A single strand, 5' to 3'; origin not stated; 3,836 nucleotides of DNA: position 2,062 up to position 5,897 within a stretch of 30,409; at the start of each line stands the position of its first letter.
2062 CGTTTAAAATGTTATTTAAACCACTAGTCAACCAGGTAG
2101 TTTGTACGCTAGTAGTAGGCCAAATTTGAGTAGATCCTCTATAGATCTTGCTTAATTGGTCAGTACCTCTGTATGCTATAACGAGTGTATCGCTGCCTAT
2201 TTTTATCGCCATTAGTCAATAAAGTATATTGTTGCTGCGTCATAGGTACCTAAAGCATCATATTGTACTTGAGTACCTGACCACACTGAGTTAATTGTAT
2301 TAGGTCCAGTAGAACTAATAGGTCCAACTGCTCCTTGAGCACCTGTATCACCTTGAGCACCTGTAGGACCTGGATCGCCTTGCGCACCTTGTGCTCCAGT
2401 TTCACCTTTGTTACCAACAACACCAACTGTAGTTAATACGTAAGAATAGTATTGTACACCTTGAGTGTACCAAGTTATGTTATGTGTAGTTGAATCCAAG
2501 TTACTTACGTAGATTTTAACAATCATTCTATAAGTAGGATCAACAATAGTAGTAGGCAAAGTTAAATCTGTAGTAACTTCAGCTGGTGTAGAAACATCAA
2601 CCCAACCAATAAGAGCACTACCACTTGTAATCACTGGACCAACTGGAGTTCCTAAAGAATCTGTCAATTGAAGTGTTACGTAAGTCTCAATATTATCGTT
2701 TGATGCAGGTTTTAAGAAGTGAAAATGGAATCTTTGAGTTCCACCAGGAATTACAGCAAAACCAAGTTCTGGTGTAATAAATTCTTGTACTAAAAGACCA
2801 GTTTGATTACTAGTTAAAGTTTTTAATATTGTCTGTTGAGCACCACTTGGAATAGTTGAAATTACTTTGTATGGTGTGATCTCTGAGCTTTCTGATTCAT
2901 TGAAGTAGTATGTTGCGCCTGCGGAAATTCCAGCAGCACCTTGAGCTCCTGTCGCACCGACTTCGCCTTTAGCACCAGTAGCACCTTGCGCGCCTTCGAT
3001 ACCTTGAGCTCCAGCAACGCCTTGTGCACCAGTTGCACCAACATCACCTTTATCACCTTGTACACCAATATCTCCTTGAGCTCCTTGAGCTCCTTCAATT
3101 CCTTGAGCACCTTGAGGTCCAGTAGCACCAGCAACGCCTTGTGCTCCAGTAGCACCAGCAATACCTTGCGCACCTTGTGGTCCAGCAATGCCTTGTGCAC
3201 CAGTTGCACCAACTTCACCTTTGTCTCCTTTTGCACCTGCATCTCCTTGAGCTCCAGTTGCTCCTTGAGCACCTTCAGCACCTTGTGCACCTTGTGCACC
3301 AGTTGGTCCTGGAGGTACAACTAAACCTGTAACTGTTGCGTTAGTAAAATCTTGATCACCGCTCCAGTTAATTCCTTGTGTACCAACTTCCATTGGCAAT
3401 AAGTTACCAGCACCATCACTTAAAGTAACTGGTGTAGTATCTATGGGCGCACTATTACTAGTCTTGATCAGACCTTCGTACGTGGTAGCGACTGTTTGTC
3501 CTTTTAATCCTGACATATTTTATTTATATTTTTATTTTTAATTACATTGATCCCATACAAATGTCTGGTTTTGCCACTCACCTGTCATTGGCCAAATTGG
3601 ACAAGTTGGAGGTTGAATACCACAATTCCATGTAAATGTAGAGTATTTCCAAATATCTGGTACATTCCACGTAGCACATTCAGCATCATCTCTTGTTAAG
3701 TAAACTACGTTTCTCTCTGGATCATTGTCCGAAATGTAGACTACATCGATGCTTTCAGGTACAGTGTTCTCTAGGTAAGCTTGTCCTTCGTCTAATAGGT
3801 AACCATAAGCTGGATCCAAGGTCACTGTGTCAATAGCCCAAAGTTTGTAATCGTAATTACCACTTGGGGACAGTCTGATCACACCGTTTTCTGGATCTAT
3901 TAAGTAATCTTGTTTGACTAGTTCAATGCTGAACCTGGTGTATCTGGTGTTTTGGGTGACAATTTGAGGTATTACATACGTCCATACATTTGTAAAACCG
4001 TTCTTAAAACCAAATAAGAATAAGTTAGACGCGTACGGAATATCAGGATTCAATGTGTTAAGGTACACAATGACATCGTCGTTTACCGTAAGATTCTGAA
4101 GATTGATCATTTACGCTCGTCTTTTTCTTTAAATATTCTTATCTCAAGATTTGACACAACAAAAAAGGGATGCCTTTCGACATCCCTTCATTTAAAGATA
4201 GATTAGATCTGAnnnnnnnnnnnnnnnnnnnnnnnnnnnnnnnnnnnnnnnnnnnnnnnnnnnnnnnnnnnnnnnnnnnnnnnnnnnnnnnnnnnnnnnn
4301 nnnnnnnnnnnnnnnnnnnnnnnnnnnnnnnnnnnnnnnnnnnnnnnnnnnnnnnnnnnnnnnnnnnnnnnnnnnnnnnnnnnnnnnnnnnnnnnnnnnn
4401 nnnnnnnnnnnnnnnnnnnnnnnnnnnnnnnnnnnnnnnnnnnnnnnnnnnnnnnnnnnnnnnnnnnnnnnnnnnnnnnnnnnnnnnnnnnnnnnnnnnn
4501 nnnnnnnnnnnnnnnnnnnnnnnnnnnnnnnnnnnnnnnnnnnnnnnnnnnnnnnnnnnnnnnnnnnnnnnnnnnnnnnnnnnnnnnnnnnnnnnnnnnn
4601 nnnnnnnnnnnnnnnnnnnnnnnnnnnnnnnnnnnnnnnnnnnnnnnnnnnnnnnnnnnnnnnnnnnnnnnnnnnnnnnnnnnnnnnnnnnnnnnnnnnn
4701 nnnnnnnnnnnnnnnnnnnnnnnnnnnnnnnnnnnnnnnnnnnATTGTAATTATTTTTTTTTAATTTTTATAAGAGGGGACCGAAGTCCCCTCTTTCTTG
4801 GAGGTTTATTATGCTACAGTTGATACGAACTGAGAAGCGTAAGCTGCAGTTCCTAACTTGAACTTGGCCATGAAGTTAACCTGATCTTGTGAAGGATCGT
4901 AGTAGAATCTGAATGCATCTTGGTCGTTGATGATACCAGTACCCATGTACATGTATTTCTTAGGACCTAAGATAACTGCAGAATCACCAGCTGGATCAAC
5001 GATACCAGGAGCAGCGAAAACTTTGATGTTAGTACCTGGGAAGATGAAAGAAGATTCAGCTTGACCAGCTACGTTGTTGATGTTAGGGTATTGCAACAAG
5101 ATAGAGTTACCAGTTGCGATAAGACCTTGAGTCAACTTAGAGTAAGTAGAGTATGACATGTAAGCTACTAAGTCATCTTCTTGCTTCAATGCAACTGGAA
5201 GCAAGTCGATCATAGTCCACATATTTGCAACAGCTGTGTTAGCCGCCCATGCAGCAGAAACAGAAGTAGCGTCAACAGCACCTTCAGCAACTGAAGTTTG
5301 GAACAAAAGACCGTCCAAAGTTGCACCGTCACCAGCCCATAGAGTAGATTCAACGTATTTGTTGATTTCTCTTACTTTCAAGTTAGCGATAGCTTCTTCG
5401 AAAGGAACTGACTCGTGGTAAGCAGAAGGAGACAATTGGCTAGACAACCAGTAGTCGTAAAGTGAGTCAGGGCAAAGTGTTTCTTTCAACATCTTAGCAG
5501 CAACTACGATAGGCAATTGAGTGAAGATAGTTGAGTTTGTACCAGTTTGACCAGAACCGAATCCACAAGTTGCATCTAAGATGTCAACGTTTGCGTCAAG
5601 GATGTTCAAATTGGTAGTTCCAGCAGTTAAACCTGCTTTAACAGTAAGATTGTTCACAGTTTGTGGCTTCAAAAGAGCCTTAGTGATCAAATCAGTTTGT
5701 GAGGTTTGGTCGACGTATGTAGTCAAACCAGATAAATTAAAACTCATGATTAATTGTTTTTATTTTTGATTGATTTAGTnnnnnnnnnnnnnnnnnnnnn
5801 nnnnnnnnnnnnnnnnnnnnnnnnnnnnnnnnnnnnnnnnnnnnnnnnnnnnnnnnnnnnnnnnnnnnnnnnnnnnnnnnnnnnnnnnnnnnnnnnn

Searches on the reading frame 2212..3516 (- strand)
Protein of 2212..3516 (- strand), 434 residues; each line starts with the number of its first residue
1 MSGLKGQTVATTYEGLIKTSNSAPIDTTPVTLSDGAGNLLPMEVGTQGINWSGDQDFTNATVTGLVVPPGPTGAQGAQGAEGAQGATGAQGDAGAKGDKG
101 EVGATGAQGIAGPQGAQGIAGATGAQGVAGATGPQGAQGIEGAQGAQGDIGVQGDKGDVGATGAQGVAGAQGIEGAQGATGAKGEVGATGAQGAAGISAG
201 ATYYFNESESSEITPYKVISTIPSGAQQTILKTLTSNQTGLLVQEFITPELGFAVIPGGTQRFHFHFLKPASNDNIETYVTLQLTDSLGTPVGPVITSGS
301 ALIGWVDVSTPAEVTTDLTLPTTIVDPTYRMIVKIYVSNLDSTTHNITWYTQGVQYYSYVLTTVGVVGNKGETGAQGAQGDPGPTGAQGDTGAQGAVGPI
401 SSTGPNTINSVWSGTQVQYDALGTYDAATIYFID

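Call 90: search_protein_families(library=pfam, proteins=[window:2212-3516:-], max_evalue=0.01)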
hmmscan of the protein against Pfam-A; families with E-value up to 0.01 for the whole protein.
window:2212-3516:- (434 aa): 2 families
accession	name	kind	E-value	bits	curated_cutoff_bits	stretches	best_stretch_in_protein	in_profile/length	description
PF01391.23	Collagen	-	2.7e-26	91.5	27.2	4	69-122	3-56/60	Collagen triple helix repeat (20 copies)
PF24243.1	Phage_tail_C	-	2.9e-10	39.7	23.7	1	410-433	2-25/26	Phage tail tip domain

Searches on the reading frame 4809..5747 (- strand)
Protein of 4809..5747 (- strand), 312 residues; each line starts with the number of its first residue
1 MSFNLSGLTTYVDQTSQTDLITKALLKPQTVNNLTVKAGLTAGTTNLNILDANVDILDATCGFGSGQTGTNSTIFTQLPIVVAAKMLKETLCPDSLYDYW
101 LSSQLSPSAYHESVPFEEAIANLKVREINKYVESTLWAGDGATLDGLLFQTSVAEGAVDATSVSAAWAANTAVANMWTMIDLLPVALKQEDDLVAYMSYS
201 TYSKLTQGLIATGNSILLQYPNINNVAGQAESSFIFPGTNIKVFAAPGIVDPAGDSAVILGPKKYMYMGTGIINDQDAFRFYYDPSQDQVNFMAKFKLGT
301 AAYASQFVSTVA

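Call 13: search_protein_families(library=phrogs, proteins=[window:4809-5747:-], max_evalue=0.01)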
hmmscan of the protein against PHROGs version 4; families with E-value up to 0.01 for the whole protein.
window:4809-5747:- (312 aa): 1 family
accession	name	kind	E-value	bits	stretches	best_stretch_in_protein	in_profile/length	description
phrog_11320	-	unknown function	2.1e-05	24.6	1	86-209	85-210/324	-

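Call 14: search_protein_families(library=pfam, proteins=[window:4809-5747:-], max_evalue=0.01)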
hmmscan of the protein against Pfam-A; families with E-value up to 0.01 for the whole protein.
window:4809-5747:- (312 aa): 0 families

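Call 32: find_related_loci(query=window:4809-5747:-, collection=viral_contigs, flank=10000)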
Query window:4809-5747:- (312 aa) in viral_contigs; peptide patterns used: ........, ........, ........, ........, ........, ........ (x = any residue, [..] = any of these).
51 stretches matched a pattern; 46 encode a relative of the query (tblastn E <= 1e-3); 46 distinct loci.
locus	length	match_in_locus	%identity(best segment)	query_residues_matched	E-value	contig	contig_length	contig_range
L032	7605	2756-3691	92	1-312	0e+0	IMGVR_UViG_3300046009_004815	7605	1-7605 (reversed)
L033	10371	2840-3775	90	1-312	0e+0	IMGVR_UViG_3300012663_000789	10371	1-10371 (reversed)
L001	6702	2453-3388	91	1-312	0e+0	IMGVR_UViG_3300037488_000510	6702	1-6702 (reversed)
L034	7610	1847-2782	89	1-312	0e+0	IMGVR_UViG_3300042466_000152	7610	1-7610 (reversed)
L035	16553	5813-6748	89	1-312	0e+0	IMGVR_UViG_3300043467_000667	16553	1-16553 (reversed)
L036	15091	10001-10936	89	1-312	0e+0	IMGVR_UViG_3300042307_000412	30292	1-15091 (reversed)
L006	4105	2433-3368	88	1-312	0e+0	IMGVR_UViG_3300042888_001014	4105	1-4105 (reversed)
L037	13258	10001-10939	88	1-312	0e+0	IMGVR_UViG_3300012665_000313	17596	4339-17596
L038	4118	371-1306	88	1-312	0e+0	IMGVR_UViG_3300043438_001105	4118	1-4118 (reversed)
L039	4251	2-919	86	7-312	0e+0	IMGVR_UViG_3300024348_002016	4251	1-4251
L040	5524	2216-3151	84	1-312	0e+0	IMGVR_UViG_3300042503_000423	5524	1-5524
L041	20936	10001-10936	84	1-312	7e-178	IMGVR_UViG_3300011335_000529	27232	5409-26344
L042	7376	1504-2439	82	1-312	2e-178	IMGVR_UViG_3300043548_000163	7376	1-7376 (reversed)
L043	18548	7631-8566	82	1-312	2e-177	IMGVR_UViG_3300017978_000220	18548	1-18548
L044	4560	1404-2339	82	1-312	0e+0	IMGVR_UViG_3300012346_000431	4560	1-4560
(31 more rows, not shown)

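Call 69: find_related_loci(query=window:4809-5747:-, collection=genome_contigs, flank=10000)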
Query window:4809-5747:- (312 aa) in genome_contigs; peptide patterns used: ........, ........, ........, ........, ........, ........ (x = any residue, [..] = any of these).
67 stretches matched a pattern, but none encodes a relative of the query by tblastn (E <= 1e-3).
